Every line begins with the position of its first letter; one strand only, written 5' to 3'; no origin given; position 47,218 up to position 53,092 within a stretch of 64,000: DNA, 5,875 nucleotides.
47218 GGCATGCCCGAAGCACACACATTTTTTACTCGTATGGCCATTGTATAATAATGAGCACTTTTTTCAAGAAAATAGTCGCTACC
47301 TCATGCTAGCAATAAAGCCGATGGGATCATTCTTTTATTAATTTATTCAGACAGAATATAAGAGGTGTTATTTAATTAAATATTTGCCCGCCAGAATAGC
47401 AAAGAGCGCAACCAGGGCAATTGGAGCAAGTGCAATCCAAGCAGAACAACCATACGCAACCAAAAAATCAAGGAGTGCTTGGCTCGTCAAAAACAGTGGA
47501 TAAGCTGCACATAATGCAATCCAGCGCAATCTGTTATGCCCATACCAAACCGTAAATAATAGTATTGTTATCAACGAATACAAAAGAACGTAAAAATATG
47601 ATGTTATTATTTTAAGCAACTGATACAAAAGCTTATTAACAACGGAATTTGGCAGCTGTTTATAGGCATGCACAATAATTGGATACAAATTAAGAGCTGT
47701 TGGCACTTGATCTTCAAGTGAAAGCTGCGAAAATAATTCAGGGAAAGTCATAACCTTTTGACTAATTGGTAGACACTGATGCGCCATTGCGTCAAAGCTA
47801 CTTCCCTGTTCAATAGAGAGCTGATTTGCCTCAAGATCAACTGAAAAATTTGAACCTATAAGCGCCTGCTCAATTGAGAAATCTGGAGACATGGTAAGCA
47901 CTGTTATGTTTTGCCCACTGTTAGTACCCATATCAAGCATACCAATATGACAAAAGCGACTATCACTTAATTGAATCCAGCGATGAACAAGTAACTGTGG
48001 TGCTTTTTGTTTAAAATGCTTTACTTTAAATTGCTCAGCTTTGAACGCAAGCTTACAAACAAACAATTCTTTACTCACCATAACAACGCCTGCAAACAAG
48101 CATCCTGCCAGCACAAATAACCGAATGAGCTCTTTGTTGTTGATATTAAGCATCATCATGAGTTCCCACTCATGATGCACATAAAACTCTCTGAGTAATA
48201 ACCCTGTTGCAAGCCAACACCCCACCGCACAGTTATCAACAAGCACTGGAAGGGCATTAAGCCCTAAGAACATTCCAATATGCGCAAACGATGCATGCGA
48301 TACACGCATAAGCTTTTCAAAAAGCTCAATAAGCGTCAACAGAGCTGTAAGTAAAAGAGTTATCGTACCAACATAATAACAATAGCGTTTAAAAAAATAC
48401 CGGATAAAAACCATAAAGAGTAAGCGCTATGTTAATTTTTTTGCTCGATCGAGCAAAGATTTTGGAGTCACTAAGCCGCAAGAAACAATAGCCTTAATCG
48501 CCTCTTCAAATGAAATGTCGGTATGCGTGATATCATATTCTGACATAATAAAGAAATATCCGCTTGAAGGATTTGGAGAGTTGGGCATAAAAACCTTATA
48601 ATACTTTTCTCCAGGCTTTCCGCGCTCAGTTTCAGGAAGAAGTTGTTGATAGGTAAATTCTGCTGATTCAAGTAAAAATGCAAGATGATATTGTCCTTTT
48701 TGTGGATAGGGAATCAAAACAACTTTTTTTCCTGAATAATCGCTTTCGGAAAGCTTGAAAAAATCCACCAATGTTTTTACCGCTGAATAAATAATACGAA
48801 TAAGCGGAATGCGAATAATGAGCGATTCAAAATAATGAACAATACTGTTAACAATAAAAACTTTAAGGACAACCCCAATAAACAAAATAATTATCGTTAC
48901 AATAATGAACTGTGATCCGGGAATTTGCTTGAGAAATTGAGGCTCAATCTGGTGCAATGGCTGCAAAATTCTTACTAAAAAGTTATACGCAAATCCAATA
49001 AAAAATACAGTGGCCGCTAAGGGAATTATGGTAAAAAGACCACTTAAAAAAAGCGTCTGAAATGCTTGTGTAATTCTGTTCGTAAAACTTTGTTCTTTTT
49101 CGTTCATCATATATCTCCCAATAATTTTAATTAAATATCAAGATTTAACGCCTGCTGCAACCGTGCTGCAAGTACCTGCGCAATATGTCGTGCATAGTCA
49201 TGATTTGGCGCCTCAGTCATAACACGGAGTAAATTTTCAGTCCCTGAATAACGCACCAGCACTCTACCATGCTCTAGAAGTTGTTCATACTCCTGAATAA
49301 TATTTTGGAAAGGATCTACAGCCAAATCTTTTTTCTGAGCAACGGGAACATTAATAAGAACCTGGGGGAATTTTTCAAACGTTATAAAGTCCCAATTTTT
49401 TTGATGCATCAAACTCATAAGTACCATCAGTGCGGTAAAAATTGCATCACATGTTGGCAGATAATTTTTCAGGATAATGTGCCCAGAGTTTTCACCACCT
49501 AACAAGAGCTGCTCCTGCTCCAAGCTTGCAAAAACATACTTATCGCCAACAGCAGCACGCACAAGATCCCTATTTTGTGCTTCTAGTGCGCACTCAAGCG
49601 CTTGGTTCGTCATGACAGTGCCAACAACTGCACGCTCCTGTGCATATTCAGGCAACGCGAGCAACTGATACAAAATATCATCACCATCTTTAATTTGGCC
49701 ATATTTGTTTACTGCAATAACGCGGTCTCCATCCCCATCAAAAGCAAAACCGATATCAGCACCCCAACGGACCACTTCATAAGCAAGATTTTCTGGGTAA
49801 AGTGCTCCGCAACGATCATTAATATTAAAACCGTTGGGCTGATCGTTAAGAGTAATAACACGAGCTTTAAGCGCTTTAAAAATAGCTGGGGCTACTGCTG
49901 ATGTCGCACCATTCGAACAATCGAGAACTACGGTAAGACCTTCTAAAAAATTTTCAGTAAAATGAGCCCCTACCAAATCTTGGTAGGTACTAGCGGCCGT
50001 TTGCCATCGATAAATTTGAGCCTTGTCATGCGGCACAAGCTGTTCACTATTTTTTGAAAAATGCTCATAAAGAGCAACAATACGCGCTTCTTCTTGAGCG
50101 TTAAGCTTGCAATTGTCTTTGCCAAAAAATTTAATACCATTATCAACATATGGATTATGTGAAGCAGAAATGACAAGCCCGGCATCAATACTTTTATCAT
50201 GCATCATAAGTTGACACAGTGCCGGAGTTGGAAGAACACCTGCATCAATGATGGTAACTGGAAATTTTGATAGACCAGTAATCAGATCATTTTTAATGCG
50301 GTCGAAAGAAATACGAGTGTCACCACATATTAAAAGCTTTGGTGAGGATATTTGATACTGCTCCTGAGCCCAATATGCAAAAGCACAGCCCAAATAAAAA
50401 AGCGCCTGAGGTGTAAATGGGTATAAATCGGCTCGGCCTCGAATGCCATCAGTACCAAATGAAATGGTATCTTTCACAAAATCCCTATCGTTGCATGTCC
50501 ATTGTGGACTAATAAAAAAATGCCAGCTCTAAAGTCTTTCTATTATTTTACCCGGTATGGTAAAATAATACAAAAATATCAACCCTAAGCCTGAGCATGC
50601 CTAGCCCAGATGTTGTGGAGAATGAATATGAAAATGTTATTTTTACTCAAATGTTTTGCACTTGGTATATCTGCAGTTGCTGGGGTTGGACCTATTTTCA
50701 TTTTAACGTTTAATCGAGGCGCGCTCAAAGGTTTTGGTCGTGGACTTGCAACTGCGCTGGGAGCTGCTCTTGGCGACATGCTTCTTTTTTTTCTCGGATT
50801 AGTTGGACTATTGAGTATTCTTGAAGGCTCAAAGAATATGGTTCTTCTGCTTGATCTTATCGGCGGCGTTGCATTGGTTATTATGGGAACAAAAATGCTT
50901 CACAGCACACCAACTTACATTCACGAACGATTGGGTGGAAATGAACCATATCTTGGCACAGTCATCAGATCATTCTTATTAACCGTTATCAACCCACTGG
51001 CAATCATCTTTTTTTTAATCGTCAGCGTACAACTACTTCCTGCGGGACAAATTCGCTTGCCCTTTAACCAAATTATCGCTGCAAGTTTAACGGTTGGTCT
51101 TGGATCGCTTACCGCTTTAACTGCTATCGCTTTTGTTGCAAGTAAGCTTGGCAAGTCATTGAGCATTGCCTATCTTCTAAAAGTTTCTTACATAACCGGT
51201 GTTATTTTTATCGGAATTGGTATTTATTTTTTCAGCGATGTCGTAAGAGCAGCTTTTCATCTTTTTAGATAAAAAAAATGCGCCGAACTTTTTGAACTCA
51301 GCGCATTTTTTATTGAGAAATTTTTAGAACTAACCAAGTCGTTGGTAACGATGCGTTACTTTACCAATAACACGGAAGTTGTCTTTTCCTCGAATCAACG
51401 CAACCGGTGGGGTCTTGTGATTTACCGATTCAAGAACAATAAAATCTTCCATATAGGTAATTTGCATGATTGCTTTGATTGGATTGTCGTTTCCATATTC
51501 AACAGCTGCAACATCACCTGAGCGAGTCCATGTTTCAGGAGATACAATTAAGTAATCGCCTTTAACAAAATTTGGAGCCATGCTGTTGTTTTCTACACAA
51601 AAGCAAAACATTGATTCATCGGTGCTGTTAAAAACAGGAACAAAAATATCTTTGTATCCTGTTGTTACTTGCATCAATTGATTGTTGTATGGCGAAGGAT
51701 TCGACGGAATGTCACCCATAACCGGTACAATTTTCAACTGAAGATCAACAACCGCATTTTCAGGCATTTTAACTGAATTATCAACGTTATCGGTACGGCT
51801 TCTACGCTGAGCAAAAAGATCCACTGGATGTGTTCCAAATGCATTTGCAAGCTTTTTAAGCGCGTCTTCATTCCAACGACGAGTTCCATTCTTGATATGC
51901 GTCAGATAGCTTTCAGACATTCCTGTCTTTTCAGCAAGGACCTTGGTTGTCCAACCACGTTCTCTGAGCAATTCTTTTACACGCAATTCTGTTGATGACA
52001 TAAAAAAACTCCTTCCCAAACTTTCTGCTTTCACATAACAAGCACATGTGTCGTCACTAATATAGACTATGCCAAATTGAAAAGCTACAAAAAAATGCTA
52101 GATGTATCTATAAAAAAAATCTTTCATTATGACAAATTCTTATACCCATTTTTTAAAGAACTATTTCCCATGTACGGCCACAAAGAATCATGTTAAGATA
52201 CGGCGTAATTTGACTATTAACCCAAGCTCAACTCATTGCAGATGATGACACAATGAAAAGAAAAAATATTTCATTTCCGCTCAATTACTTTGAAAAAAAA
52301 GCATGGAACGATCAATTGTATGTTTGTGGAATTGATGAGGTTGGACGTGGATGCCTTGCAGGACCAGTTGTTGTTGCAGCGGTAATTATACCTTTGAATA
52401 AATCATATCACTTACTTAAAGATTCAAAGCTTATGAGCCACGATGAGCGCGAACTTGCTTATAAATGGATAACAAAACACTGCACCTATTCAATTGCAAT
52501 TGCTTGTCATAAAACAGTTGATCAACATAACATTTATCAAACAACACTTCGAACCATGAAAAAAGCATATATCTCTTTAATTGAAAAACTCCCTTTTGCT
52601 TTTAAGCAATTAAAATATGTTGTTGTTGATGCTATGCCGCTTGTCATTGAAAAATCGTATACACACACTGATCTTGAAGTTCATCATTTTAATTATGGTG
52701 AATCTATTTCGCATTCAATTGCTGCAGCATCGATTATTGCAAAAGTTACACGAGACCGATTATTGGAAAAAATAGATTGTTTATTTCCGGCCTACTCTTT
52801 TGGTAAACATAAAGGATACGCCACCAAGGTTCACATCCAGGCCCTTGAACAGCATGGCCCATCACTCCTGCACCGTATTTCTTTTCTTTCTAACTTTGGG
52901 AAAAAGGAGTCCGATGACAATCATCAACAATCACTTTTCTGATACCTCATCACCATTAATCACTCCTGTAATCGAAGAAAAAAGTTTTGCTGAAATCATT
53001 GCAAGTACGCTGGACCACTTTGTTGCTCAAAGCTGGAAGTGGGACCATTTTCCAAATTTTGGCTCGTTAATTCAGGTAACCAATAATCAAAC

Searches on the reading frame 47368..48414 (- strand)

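Call 54: search_protein_families(library=pfam, proteins=[window:47368-48414:-], max_evalue=0.001)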
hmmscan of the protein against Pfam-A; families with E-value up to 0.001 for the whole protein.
window:47368-48414:- (348 aa): 1 family
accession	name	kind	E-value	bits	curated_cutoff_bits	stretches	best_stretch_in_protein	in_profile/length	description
PF03739.19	LptF_LptG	-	8e-15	55.2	27.9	1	5-340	1-348/353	Lipopolysaccharide export system permease LptF/LptG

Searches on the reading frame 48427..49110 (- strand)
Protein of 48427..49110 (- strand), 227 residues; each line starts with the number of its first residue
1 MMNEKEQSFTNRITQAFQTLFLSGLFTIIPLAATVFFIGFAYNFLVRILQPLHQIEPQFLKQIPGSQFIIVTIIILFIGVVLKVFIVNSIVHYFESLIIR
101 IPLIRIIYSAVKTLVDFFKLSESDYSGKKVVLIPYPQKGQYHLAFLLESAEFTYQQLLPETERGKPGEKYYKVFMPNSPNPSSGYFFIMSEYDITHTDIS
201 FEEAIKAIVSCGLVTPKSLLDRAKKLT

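Call 54: search_protein_families(library=pfam, proteins=[window:48427-49110:-], max_evalue=0.001)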
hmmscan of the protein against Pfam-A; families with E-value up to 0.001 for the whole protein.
window:48427-49110:- (227 aa): 1 family
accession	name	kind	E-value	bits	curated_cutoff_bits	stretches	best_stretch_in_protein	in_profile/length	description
PF04367.18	DUF502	-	1.7e-22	79.7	23.8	1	69-183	1-107/107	Protein of unknown function (DUF502)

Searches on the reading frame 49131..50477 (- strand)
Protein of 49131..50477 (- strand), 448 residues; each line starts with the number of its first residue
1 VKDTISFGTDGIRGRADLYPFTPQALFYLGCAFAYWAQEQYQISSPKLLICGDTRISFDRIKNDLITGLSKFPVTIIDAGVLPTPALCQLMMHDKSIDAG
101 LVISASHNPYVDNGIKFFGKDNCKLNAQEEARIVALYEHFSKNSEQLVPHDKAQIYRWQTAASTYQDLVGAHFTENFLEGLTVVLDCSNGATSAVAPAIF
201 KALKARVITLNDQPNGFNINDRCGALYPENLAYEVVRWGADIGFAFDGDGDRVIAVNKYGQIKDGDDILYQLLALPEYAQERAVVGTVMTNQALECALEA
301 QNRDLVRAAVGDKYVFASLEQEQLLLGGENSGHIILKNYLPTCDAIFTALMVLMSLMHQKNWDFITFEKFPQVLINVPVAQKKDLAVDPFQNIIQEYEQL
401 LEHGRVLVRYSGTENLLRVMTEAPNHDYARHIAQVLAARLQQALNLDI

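Call 24: search_protein_families(library=pfam, proteins=[window:49131-50477:-], max_evalue=0.001)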
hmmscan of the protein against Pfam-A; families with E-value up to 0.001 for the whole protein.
window:49131-50477:- (448 aa): 4 families
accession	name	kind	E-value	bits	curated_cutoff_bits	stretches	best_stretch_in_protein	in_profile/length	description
PF02878.22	PGM_PMM_I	-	2.7e-29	102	22.5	1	6-139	3-133/138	Phosphoglucomutase/phosphomannomutase, alpha/beta/alpha domain I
PF02880.22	PGM_PMM_III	-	1.4e-21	77.2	20.7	1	265-359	2-100/115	Phosphoglucomutase/phosphomannomutase, alpha/beta/alpha domain III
PF00408.26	PGM_PMM_IV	-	2.8e-13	50.2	23.1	1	374-437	1-66/68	Phosphoglucomutase/phosphomannomutase, C-terminal domain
PF02879.22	PGM_PMM_II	-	8e-13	49.3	29.3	1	178-260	16-103/103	Phosphoglucomutase/phosphomannomutase, alpha/beta/alpha domain II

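Call 29: find_related_loci(query=window:49131-50477:-, collection=genome_contigs, flank=1000)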
Query window:49131-50477:- (448 aa) in genome_contigs; peptide patterns used: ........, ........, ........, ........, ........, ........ (x = any residue, [..] = any of these).
30 stretches matched a pattern; 3 encode a relative of the query (tblastn E <= 1e-3); 3 distinct loci.
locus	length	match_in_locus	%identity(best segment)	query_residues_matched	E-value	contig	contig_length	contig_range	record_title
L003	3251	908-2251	87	1-448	0e+0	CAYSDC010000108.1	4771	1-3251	MAG TPA_asm: uncultured Pseudomonadota bacterium isolate SRP285395_co2_342 genome assembly, contig: NODE_28420_length_47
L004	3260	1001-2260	40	7-423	1e-87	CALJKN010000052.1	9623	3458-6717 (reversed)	MAG TPA_asm: uncultured Helicobacteraceae bacterium isolate SRR6231178_bin.58_CONCOCT_v1.1_MAG genome assembly, contig:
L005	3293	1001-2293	38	7-436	5e-77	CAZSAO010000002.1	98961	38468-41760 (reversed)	MAG TPA_asm: uncultured Legionella sp. isolate SRP285395_co2_251 genome assembly, contig: NODE_248_length_98961_cov_4.79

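Call 56: find_homologous_proteins(query=window:49131-50477:-, max_evalue=1e-30)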
Query window:49131-50477:- (448 aa): 7999 proteins with E <= 1e-30 among 8000 candidates; the best 120 are listed.
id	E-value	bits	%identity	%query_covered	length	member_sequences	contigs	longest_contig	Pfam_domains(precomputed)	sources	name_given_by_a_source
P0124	0.0e+0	1009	99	100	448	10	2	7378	PF02878.23,PF00408.27,PF02879.23,PF02880.23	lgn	-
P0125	1.6e-270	915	90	100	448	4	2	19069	PF02878.23,PF00408.27,PF02879.23,PF02880.23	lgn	-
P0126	1.9e-262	889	87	100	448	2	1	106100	PF02878.23,PF00408.27,PF02879.23,PF02880.23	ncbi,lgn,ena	-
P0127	4.3e-200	683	66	99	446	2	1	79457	PF02878.23,PF00408.27,PF02879.23,PF02880.23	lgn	-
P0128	2.0e-189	648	65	99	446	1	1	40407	PF02878.23,PF00408.27,PF02879.23,PF02880.23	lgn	-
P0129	9.4e-169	580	60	100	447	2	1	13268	PF02878.23,PF00408.27,PF02879.23,PF02880.23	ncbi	-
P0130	9.2e-158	544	56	96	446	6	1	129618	PF02878.23,PF00408.27,PF02879.23,PF02880.23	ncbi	-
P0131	2.9e-157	542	55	99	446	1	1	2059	PF02878.23,PF00408.27,PF02879.23,PF02880.23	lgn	-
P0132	1.1e-147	510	53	99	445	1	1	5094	PF02878.23,PF00408.27,PF02879.23,PF02880.23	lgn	-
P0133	3.4e-147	509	55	100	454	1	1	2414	PF02878.23,PF00408.27,PF02879.23,PF02880.23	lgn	-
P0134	4.3e-146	505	55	98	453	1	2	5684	PF02878.23,PF00408.27,PF02879.23,PF02880.23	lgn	-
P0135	5.1e-146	505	54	99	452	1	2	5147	PF02878.23,PF00408.27,PF02879.23,PF02880.23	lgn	-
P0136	1.0e-145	504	55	99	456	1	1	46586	PF02878.23,PF00408.27,PF02879.23,PF02880.23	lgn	-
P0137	3.1e-144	499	54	99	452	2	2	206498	PF02878.23,PF00408.27,PF02879.23,PF02880.23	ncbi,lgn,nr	ncbi:hypothetical protein K2W90_05340 [Candidatus Babeliales bacterium]|nr:hypothetical protein [Can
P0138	1.8e-143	496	54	98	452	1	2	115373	PF02878.23,PF00408.27,PF02879.23,PF02880.23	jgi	jgi:phosphoglucosamine mutase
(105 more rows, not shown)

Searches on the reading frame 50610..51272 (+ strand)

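Call 54: search_protein_families(library=pfam, proteins=[window:50610-51272:+], max_evalue=0.001)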
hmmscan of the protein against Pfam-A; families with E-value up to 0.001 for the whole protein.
window:50610-51272:+ (220 aa): 1 family
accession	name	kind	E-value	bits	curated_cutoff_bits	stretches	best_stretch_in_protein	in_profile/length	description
PF01810.24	LysE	-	6.2e-25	88.3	25.6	1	21-209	2-191/193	LysE type translocator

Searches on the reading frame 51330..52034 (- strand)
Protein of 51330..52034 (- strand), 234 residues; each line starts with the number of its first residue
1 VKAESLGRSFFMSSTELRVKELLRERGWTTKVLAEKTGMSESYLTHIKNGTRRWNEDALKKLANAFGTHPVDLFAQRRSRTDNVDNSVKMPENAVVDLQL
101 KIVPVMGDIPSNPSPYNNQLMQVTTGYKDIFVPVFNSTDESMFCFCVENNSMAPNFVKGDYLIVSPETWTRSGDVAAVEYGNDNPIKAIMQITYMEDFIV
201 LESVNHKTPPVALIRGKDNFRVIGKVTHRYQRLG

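Call 54: search_protein_families(library=pfam, proteins=[window:51330-52034:-], max_evalue=0.001)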
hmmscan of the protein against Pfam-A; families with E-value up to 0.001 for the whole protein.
window:51330-52034:- (234 aa): 6 families
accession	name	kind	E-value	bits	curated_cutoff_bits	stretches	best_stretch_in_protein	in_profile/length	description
PF00717.28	Peptidase_S24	-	2.3e-13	50.3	23.3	1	135-226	29-115/116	Peptidase S24-like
PF01381.28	HTH_3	-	9.4e-11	42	23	1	19-73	1-55/55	Helix-turn-helix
PF13443.12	HTH_26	-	2.4e-09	37.7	22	1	19-74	2-58/63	Cro/C1-type HTH DNA-binding domain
PF12844.13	HTH_19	-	2.5e-09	37.3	30.2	1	18-75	3-60/64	Helix-turn-helix domain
PF13560.12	HTH_31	-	1.1e-08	35.6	27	1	20-72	7-60/64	Helix-turn-helix domain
PF13693.12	HTH_35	-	0.00093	19.6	25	0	22-77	10-62/75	Winged helix-turn-helix DNA-binding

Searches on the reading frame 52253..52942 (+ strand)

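Call 54: search_protein_families(library=pfam, proteins=[window:52253-52942:+], max_evalue=0.001)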
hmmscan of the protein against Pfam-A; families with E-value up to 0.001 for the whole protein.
window:52253-52942:+ (229 aa): 1 family
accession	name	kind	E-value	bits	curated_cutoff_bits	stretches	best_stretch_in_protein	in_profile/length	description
PF01351.25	RNase_HII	-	9.6e-30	104.4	25.8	1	25-211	1-196/199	Ribonuclease HII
